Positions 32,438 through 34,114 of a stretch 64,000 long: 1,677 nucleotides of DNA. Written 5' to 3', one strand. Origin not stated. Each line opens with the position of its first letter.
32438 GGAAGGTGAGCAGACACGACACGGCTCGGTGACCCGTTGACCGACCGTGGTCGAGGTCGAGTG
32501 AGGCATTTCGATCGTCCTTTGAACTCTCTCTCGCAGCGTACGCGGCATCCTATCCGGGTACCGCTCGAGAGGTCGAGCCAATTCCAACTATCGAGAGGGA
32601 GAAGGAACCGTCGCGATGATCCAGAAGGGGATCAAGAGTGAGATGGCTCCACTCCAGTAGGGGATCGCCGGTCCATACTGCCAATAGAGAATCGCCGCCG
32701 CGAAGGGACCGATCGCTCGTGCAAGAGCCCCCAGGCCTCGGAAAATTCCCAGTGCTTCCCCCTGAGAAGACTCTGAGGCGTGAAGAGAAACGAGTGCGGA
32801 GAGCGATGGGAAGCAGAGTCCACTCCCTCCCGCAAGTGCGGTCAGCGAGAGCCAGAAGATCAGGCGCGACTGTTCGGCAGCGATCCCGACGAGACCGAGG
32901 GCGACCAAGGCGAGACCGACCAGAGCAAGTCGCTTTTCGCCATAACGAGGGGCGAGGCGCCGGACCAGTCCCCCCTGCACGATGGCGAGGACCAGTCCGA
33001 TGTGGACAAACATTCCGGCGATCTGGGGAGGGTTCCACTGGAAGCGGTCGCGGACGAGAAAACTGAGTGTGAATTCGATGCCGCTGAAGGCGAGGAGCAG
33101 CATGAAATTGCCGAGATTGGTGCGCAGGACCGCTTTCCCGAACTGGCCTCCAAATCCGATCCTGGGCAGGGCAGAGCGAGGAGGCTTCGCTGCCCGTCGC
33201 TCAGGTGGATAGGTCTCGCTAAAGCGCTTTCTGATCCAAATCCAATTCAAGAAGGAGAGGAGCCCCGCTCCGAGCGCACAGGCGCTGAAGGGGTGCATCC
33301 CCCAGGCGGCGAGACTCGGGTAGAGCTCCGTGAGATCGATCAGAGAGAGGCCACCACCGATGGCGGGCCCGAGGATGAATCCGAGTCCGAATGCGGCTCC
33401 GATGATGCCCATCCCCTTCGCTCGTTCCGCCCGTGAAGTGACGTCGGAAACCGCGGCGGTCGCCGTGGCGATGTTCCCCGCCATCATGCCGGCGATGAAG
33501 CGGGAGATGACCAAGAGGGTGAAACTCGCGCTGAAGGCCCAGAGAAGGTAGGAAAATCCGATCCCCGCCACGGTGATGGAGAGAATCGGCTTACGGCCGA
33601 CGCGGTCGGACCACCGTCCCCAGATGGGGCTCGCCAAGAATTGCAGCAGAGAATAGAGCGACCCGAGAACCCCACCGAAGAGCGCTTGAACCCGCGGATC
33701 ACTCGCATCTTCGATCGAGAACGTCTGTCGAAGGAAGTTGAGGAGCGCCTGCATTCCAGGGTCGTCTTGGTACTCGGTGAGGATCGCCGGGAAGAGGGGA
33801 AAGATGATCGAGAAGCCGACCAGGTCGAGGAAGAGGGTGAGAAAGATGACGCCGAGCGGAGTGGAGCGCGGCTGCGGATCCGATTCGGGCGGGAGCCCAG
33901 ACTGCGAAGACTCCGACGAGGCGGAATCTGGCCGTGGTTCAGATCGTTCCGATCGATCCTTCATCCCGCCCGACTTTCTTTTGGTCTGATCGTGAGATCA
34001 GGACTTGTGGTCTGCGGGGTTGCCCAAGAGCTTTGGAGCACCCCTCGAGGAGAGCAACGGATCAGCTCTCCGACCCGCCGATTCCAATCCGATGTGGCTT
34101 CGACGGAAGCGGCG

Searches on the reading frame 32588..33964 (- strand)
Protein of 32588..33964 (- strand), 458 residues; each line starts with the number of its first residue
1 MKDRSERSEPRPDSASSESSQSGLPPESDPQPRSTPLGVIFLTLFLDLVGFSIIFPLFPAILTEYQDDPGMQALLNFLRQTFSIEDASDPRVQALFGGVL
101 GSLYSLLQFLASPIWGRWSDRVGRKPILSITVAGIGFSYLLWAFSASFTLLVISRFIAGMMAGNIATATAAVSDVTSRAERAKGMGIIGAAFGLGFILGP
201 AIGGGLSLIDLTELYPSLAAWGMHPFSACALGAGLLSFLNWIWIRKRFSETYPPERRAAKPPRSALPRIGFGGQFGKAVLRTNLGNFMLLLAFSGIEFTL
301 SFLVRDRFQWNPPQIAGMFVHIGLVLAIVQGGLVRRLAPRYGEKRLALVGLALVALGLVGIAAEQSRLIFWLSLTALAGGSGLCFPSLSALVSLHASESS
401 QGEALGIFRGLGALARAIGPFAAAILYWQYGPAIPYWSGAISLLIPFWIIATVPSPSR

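Call 69: search_protein_families(library=pfam, proteins=[window:32588-33964:-], max_evalue=0.00001)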
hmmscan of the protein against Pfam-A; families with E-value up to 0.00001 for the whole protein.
window:32588-33964:- (458 aa): 3 families
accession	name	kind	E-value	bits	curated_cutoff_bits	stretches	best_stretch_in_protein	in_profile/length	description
PF07690.21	MFS_1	-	1.5e-53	182.4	33.4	2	40-420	1-347/347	Major Facilitator Superfamily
PF00083.30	Sugar_tr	-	4.3e-07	29.6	22.3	1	73-221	24-168/452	Sugar (and other) transporter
PF12832.13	MFS_1_like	-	4.4e-07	29.7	25.2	0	313-433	246-368/373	MFS_1 like family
